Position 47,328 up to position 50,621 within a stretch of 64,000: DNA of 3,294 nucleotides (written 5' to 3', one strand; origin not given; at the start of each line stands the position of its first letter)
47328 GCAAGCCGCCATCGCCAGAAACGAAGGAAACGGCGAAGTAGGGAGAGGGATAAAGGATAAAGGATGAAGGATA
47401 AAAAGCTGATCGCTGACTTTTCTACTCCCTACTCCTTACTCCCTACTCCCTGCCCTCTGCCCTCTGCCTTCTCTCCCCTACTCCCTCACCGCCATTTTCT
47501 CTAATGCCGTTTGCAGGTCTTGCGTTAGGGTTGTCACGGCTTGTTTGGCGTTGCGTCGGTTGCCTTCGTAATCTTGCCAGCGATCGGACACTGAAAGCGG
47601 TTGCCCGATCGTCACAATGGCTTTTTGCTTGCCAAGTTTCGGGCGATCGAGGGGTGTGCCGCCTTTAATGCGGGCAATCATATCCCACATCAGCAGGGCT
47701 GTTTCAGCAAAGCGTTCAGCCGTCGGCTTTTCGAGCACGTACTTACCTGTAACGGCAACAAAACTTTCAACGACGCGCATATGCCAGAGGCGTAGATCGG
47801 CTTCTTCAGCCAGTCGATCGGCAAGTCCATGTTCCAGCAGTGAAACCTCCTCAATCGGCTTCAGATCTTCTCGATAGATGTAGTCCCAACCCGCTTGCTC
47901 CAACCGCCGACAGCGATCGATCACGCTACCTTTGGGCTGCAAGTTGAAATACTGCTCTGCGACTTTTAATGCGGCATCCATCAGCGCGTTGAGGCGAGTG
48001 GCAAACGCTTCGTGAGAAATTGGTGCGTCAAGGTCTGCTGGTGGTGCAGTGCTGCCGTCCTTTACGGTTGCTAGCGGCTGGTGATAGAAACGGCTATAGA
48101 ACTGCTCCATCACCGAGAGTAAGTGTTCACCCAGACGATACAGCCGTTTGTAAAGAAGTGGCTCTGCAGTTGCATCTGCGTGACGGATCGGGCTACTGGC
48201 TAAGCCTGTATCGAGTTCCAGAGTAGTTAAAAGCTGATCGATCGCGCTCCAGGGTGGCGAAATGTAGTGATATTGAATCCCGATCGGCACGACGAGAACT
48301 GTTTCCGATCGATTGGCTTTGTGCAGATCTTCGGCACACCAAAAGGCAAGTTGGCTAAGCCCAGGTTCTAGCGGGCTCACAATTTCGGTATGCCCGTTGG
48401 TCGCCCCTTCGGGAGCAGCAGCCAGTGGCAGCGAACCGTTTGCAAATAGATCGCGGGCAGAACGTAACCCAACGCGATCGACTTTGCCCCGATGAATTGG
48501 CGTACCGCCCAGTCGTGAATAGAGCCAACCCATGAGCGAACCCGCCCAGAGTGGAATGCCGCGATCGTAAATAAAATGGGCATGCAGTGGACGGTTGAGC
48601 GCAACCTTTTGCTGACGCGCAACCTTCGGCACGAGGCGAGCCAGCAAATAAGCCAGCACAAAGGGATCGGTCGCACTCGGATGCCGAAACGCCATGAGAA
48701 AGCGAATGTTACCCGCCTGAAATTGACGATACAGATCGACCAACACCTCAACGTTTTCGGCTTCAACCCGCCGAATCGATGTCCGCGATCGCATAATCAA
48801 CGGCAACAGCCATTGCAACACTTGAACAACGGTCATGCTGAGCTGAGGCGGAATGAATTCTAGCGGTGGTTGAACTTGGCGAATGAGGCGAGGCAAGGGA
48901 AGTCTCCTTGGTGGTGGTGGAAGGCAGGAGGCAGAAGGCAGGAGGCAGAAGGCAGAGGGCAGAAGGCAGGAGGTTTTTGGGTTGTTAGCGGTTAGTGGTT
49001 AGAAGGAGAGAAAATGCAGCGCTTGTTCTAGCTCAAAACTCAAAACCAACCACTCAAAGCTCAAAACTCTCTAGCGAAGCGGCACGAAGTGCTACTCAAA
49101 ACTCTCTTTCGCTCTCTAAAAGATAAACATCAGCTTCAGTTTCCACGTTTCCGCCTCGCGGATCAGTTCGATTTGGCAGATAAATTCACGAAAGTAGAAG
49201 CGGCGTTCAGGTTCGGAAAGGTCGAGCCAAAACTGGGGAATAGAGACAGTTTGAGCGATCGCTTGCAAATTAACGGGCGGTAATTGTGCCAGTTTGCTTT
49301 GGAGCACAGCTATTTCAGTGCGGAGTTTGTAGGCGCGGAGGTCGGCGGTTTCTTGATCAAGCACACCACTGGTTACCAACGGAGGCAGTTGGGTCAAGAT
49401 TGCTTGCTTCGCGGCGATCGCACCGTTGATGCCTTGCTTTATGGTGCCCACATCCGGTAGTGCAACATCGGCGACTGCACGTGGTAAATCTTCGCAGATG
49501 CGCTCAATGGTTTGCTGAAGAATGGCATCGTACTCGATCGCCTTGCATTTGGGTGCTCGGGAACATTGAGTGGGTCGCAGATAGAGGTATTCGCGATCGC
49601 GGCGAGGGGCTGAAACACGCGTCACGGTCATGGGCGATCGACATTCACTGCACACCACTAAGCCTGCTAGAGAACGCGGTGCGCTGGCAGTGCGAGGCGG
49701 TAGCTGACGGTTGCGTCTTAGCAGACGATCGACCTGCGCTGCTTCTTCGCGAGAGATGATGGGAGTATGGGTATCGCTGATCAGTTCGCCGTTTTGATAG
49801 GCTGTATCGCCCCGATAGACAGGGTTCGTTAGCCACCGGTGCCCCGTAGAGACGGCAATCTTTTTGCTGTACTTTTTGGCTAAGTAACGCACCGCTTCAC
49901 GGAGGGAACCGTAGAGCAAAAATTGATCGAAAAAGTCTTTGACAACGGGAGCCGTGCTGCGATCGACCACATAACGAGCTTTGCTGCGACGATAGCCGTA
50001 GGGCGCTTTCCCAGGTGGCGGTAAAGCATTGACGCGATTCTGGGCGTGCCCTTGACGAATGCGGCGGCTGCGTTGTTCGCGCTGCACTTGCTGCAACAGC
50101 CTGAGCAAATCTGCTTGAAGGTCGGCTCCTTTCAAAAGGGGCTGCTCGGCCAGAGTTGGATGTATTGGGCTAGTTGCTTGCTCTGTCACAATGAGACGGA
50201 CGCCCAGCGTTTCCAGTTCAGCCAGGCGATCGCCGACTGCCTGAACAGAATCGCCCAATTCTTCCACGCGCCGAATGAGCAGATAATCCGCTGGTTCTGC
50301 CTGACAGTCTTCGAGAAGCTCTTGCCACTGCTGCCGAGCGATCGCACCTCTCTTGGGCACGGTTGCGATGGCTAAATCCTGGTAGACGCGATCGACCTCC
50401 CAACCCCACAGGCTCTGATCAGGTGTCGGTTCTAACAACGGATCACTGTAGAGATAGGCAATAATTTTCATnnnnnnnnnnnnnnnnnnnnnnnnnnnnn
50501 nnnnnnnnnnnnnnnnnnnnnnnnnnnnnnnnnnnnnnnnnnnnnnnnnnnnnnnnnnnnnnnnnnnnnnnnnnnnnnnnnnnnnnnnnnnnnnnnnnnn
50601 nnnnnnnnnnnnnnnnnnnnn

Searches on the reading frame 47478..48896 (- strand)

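Call 93: search_protein_families(library=pfam, proteins=[window:47478-48896:-], max_evalue=0.00001)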
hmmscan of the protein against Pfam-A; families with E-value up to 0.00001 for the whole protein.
window:47478-48896:- (472 aa): 1 family
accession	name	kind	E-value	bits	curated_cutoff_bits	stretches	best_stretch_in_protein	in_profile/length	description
PF01553.26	Acyltransferase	-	3.4e-06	27.3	23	0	63-207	13-131/132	Acyltransferase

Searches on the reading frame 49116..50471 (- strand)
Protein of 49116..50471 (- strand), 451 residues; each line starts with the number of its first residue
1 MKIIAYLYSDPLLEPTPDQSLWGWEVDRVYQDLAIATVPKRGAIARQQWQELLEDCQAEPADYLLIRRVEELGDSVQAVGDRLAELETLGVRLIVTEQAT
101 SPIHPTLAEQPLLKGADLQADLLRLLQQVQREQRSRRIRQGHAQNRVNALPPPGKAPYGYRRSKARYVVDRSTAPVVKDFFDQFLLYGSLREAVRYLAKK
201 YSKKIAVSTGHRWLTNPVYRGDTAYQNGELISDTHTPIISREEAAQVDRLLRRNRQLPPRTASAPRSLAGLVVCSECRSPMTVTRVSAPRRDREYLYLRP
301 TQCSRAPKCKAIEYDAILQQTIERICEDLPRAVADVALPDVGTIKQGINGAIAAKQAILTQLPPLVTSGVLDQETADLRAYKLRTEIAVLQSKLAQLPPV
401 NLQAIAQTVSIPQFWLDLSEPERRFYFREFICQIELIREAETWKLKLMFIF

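Call 93: search_protein_families(library=pfam, proteins=[window:49116-50471:-], max_evalue=0.00001)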
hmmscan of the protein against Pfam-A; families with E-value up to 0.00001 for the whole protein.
window:49116-50471:- (451 aa): 3 families
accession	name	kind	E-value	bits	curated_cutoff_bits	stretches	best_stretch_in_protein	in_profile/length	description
PF07508.19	Recombinase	-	5.8e-13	49.4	21.1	1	173-254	3-102/102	Recombinase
PF00239.26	Resolvase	-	3.7e-09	37.3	23.3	1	23-146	31-140/145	Resolvase, N terminal domain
PF13408.12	Zn_ribbon_recom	-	2.7e-06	28.1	25.3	1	268-325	2-57/58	Recombinase zinc beta ribbon domain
